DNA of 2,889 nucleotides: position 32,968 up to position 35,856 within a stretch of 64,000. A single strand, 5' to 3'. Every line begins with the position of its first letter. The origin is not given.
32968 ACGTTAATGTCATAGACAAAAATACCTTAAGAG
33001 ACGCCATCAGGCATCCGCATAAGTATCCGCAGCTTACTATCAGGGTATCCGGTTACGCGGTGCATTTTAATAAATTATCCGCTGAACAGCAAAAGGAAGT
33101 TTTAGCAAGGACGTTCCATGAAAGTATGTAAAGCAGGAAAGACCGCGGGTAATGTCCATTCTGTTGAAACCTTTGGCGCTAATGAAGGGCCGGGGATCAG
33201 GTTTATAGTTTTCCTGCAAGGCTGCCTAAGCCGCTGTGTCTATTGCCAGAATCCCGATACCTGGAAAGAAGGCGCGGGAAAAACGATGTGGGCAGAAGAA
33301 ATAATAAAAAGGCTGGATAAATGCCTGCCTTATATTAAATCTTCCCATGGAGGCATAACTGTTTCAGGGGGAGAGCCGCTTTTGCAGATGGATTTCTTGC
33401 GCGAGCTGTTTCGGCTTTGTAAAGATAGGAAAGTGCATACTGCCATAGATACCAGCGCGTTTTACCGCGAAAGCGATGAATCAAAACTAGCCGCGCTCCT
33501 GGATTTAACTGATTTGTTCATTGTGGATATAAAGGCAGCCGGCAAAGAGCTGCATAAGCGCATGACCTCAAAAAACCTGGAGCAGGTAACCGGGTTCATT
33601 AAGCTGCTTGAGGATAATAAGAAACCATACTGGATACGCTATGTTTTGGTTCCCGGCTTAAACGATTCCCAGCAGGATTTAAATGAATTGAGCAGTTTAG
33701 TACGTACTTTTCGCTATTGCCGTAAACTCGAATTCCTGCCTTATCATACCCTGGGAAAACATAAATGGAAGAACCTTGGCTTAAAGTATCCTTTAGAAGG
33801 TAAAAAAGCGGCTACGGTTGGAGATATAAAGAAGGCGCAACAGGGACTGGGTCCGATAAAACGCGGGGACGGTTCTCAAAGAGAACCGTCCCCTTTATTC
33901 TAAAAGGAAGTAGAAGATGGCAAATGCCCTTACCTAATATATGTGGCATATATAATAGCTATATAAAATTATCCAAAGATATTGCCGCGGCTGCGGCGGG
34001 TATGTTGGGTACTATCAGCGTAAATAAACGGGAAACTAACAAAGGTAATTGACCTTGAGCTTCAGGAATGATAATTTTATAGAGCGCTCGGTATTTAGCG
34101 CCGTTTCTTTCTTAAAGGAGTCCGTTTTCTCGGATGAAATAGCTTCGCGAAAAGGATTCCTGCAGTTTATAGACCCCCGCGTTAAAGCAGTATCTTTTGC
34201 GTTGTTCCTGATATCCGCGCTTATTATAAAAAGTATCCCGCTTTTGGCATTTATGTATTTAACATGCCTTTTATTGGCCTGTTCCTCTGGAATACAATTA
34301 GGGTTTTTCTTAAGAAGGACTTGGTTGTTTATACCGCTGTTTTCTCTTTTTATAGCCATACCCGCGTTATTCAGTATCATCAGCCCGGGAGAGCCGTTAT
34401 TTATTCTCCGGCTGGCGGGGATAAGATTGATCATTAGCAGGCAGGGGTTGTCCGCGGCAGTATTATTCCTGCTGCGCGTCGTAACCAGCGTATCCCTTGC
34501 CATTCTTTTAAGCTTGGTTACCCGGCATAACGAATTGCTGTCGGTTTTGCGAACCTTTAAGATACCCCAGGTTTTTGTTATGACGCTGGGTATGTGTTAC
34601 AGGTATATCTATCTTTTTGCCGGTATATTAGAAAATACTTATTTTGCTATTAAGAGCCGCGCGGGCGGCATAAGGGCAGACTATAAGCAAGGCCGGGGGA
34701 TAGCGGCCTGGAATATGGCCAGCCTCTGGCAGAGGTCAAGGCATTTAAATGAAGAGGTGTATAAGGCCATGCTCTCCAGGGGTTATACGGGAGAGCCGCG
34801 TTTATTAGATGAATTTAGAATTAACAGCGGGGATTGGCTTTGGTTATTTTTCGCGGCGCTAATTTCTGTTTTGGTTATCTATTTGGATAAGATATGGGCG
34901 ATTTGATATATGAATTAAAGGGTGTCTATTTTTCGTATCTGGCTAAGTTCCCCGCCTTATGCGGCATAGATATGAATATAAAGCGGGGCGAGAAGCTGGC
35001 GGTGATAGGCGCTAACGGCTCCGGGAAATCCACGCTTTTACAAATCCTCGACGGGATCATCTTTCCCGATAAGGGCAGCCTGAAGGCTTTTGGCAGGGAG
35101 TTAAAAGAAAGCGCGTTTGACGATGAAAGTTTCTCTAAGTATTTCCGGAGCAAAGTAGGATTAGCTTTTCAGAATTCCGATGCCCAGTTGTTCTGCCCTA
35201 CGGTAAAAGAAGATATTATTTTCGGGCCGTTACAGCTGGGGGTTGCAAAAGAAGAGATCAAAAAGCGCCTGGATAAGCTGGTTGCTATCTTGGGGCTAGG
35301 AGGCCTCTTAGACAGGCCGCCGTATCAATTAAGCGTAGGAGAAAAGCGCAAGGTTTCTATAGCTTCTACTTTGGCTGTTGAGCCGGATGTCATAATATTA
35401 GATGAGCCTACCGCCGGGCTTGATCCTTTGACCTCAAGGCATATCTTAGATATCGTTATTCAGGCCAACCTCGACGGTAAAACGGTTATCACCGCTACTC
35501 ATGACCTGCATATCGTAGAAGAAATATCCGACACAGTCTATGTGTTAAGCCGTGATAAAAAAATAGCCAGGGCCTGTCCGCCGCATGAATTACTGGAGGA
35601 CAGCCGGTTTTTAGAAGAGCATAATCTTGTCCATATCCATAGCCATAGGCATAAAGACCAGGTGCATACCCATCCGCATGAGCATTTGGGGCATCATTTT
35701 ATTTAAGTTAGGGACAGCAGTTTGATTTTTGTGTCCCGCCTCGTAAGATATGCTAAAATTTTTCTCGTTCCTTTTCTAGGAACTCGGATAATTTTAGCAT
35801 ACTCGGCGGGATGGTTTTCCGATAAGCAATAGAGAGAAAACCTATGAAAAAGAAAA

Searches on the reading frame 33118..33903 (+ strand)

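Call 95: search_protein_families(library=pfam, proteins=[window:33118-33903:+], max_evalue=0.001)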
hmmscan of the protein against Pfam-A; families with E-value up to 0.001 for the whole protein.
window:33118-33903:+ (261 aa): 2 families
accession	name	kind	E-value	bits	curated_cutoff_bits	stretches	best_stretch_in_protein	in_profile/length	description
PF04055.27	Radical_SAM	-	1.2e-24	87.8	29.5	1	30-185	1-158/166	Radical SAM superfamily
PF13353.11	Fer4_12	-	8.3e-18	65.4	22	1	23-141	2-118/137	4Fe-4S single cluster domain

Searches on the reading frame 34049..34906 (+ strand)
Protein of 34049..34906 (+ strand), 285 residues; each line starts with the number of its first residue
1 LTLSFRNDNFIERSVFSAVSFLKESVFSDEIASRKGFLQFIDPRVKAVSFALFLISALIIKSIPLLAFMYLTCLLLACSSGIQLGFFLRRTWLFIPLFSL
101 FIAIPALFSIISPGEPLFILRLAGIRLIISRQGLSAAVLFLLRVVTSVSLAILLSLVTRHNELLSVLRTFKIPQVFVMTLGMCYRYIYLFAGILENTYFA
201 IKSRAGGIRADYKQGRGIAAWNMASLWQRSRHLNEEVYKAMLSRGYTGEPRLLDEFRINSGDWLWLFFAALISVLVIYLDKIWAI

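Call 95: search_protein_families(library=pfam, proteins=[window:34049-34906:+], max_evalue=0.001)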
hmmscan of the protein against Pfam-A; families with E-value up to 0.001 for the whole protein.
window:34049-34906:+ (285 aa): 1 family
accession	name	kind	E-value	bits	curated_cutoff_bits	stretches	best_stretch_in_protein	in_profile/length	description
PF02361.21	CbiQ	-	1.6e-24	87.2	25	1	38-249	5-211/216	Cobalt transport protein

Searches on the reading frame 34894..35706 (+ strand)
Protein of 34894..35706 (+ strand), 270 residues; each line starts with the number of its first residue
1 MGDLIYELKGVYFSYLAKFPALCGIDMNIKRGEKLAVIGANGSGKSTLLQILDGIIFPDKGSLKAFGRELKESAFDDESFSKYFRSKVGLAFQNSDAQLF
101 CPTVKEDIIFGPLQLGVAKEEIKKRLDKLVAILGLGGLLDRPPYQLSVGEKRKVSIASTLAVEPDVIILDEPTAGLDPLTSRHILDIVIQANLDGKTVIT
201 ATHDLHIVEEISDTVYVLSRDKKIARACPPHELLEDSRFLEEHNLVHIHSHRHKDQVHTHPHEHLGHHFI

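Call 95: search_protein_families(library=pfam, proteins=[window:34894-35706:+], max_evalue=0.001)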
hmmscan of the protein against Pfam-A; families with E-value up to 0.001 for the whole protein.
window:34894-35706:+ (270 aa): 5 families
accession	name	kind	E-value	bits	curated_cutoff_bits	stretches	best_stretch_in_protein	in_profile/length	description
PF00005.33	ABC_tran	-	1e-28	101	25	1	24-174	3-137/137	ABC transporter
PF13304.12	AAA_21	-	7.8e-17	62.7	27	2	87-209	176-304/304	AAA domain, putative AbiEii toxin, Type IV TA system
PF02463.25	SMC_N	-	1.4e-05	25.1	40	1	35-223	27-217/220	RecF/RecN/SMC N terminal domain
PF13175.12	AAA_15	-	0.00019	21.6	32.1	0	34-71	25-55/374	AAA ATPase domain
PF13555.12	AAA_29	-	0.0002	21.5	27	1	27-58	17-48/61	P-loop containing region of AAA domain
